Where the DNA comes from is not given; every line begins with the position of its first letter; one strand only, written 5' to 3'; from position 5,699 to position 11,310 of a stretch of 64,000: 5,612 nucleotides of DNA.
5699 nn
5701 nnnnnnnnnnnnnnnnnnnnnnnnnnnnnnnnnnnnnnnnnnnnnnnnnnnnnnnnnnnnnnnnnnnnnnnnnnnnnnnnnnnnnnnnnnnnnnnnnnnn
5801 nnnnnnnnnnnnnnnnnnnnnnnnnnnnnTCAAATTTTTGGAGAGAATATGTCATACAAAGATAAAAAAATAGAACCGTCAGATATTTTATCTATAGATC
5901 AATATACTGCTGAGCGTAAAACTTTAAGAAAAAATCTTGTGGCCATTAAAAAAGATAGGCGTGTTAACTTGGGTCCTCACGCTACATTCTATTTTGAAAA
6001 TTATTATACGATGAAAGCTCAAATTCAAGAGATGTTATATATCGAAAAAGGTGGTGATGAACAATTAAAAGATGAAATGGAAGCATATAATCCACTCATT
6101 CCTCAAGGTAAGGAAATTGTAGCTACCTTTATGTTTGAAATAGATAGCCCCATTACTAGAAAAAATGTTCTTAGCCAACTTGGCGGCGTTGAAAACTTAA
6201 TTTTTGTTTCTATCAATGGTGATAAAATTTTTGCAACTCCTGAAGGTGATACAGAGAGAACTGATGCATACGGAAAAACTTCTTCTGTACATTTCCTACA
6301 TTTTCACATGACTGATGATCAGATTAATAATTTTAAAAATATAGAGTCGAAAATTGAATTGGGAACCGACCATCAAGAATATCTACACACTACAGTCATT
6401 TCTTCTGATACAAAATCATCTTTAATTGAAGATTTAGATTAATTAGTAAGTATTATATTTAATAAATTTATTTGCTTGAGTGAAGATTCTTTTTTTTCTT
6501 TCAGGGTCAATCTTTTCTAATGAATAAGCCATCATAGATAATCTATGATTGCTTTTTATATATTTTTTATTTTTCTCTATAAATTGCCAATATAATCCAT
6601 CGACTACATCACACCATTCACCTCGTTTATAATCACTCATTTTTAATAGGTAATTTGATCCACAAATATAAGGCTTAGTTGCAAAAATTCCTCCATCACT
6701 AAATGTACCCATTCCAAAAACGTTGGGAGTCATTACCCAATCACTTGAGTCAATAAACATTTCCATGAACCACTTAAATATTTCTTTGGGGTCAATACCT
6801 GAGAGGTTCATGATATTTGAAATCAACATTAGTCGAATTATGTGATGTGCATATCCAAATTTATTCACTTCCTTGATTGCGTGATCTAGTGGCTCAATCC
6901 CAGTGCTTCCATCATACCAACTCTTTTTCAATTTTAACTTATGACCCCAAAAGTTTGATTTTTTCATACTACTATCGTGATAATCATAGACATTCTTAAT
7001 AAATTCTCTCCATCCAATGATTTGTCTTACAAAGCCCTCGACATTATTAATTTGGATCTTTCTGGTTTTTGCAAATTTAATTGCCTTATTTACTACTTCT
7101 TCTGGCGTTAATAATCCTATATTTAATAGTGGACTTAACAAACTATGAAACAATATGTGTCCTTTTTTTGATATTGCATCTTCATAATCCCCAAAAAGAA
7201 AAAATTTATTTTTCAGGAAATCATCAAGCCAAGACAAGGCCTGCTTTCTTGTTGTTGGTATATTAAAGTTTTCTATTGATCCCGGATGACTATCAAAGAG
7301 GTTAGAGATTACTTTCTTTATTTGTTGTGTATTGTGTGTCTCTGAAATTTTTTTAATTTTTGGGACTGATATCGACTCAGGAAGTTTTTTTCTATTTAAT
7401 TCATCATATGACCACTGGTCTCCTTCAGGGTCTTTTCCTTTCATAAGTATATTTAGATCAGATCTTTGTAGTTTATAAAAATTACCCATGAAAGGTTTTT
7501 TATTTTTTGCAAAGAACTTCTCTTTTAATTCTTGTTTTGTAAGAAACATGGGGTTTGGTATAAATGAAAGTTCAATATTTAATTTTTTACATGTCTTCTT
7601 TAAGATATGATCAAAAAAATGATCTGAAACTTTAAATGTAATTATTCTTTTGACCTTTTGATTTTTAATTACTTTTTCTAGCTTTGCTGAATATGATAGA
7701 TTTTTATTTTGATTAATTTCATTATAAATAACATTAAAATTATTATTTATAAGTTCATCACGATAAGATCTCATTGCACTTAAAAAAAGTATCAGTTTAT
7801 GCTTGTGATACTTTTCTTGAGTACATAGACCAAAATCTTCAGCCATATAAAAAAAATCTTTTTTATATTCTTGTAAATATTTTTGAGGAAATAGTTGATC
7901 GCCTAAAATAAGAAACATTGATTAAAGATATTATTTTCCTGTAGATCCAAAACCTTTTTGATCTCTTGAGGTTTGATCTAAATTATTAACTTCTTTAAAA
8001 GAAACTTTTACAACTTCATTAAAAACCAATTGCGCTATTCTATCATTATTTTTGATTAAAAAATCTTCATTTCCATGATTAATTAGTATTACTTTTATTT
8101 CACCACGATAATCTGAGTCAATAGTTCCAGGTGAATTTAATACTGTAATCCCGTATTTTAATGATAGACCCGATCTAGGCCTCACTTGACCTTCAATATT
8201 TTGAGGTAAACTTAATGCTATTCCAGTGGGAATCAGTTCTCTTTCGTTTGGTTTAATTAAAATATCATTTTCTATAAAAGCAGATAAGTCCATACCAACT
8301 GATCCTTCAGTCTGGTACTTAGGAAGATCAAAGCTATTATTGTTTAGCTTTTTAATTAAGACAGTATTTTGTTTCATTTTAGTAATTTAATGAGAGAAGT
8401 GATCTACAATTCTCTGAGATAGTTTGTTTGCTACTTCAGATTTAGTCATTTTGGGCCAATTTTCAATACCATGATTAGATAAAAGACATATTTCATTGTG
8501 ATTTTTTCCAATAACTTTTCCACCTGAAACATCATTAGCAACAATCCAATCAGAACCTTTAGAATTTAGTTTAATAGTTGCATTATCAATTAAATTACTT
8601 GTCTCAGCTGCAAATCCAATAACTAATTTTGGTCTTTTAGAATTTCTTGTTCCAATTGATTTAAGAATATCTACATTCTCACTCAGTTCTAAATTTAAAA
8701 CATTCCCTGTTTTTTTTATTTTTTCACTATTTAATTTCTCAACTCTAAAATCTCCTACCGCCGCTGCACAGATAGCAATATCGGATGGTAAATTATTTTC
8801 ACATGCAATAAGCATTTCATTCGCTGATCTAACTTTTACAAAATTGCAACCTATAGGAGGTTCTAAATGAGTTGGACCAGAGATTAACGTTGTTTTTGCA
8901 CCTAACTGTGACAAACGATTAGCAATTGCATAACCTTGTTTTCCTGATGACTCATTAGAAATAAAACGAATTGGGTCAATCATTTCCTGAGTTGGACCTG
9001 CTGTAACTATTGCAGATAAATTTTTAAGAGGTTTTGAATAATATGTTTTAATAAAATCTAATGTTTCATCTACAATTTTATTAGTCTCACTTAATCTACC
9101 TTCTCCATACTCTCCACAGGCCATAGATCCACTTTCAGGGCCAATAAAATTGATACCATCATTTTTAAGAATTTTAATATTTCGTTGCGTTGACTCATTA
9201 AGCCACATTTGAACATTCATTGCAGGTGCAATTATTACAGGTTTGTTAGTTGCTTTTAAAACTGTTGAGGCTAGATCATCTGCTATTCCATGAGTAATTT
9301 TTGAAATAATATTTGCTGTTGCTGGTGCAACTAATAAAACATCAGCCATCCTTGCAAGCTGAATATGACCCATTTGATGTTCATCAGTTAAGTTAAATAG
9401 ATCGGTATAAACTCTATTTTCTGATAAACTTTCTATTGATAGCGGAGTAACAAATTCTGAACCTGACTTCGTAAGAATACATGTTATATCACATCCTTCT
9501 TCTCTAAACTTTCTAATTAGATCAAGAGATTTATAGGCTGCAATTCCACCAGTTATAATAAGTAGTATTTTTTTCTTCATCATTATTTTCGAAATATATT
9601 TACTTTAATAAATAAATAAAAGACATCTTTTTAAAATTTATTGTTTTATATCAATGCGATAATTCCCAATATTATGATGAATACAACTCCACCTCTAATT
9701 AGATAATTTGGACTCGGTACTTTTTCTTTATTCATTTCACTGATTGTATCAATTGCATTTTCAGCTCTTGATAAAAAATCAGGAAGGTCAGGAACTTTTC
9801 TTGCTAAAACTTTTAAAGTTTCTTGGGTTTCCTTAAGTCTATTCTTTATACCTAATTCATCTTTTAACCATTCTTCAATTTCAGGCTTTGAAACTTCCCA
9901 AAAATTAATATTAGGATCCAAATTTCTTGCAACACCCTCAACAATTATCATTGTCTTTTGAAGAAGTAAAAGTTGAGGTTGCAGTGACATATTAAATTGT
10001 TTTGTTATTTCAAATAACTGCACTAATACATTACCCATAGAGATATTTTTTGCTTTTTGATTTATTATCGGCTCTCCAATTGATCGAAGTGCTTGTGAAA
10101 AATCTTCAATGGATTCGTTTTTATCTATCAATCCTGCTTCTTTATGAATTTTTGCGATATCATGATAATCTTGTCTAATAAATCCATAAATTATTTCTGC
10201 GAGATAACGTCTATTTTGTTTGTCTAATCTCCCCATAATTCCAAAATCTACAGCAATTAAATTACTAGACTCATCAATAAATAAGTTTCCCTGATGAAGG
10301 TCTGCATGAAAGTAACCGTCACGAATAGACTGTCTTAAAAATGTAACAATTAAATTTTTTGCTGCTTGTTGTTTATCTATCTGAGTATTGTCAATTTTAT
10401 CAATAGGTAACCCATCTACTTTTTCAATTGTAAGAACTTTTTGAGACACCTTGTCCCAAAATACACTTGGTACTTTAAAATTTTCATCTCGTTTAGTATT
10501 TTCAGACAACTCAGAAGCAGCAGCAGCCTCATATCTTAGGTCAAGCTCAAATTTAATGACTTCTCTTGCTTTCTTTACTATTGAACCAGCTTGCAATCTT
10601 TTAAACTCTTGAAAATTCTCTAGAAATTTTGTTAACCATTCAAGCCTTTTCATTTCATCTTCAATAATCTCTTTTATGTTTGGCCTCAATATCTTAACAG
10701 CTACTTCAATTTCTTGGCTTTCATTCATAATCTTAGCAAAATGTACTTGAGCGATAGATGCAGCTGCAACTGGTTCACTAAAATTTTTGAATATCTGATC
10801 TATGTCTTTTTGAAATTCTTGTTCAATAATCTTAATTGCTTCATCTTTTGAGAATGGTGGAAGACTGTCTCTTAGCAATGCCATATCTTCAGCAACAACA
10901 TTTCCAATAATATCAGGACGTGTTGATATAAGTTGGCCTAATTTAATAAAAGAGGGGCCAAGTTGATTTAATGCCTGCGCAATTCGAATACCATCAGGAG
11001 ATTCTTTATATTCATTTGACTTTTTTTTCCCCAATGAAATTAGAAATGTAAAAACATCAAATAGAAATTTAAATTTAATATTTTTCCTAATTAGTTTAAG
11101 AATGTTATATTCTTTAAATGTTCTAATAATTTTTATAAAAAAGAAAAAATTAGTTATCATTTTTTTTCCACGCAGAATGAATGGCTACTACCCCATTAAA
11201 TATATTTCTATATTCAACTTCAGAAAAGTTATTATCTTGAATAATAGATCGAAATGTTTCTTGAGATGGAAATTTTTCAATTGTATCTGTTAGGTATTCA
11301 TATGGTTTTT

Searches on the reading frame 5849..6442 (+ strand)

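Call 47: search_protein_families(library=pfam, proteins=[window:5849-6442:+], max_evalue=0.00001)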
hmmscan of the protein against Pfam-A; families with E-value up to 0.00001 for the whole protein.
window:5849-6442:+ (197 aa): 1 family
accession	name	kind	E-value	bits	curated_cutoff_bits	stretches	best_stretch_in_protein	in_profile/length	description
PF12007.14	DUF3501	-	3.6e-61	206.9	25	1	7-196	1-187/187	Protein of unknown function (DUF3501)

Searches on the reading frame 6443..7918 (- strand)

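Call 47: search_protein_families(library=pfam, proteins=[window:6443-7918:-], max_evalue=0.00001)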
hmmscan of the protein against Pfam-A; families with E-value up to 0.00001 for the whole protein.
window:6443-7918:- (491 aa): 2 families
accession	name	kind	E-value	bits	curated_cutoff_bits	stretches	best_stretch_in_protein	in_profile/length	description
PF04244.19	DPRP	-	2e-59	201.5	22.1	1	3-219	2-223/224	Deoxyribodipyrimidine photo-lyase-related protein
PF03441.19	FAD_binding_7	-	2.5e-08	34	27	1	301-391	5-104/203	FAD binding domain of DNA photolyase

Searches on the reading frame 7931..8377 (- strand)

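Call 47: search_protein_families(library=pfam, proteins=[window:7931-8377:-], max_evalue=0.00001)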
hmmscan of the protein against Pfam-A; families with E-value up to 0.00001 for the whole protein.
window:7931-8377:- (148 aa): 2 families
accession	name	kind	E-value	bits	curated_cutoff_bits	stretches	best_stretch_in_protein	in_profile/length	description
PF00692.24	dUTPase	-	6.8e-36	123.3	22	1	16-147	3-129/129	dUTPase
PF22769.1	DCD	-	6.9e-11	42.9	27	1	36-121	68-152/153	dCTP deaminase-like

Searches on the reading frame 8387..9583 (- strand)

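Call 48: search_protein_families(library=pfam, proteins=[window:8387-9583:-], max_evalue=0.00001)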
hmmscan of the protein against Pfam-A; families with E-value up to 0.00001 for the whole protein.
window:8387-9583:- (398 aa): 2 families
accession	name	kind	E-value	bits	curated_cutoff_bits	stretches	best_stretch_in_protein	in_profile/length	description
PF04127.22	DFP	-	3.5e-62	210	22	1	187-367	2-185/186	DNA/pantothenate metabolism flavoprotein C-terminal domain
PF02441.25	Flavoprotein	-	1.1e-34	119.8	22.7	1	4-177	1-161/162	Flavoprotein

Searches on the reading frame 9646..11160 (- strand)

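Call 48: search_protein_families(library=pfam, proteins=[window:9646-11160:-], max_evalue=0.00001)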
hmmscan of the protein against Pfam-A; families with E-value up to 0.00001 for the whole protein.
window:9646-11160:- (504 aa): 1 family
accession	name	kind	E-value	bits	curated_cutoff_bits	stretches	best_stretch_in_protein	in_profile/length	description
PF03109.22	ABC1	-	8.2e-68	228.6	22.9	1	96-338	2-243/244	ABC1 atypical kinase-like domain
